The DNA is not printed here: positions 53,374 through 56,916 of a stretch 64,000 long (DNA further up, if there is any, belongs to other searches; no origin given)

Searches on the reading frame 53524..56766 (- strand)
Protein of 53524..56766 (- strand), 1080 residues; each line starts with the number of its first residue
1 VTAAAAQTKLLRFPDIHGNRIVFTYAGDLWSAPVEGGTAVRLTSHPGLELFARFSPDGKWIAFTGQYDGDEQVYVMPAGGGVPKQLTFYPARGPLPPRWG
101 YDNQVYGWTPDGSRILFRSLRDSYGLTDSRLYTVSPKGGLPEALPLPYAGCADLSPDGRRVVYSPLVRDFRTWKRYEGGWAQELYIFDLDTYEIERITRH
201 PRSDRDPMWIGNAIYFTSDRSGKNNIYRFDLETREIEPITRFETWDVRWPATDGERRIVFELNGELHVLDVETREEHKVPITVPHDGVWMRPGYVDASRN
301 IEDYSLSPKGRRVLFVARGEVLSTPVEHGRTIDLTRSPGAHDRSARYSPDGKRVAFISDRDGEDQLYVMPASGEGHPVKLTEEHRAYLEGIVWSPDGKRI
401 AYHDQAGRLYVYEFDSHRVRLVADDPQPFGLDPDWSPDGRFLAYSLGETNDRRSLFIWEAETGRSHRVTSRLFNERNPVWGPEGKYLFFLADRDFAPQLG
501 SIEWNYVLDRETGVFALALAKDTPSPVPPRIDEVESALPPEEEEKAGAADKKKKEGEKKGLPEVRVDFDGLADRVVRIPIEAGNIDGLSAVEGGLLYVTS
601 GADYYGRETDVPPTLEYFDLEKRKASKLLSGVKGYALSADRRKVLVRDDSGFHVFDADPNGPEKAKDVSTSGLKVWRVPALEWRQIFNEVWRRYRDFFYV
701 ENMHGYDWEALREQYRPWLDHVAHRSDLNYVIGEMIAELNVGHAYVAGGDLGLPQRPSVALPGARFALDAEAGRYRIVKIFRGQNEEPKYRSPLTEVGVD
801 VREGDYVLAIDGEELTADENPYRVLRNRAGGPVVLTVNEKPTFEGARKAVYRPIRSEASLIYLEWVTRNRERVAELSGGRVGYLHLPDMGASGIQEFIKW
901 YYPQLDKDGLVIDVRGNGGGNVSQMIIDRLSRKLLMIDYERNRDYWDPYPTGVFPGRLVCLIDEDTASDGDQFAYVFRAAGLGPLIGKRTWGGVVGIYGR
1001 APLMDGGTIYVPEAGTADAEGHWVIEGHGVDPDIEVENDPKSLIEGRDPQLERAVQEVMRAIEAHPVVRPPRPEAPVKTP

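Call 35: search_protein_families(library=pfam, proteins=[window:53524-56766:-], max_evalue=0.001)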
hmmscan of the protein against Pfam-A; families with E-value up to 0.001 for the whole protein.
window:53524-56766:- (1080 aa): 10 families
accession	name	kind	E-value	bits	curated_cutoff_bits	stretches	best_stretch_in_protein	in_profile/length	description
PF07676.18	PD40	-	1.8e-39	133.3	20.9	2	333-368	3-38/38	WD40-like Beta Propeller Repeat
PF03572.23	Peptidase_S41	-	8.5e-29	100.7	24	1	880-1036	1-165/165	Peptidase family S41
PF14684.11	Tricorn_C1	-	8.7e-25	86.8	24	1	679-737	1-59/59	Tricorn protease C1 domain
PF14685.13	PDZ_Tricorn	-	7.5e-21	74.4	25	1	763-842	4-81/88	Tricorn protease PDZ domain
PF00930.27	DPPIV_N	-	2.1e-15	56.8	22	0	391-470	7-80/354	Dipeptidyl peptidase IV (DPP IV) N-terminal region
PF25174.1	Beta-prop_THOC3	-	1.1e-05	25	305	0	346-489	9-146/272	THOC3 beta-propeller domain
PF23414.1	Beta-prop_EML_2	-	5.9e-05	23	90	1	342-467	42-160/266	Echinoderm microtubule-associated protein second beta-propeller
PF02897.21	Peptidase_S9_N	-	0.0001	21.7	24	0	435-491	131-188/414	Prolyl oligopeptidase, N-terminal beta-propeller domain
PF24817.1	WD40_WDHD1_1st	-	0.00026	20.7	109.9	0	345-409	228-289/291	WDHD1 first WD40 domain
PF00400.38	WD40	-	0.0004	21.3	27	0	53-69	18-33/39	WD domain, G-beta repeat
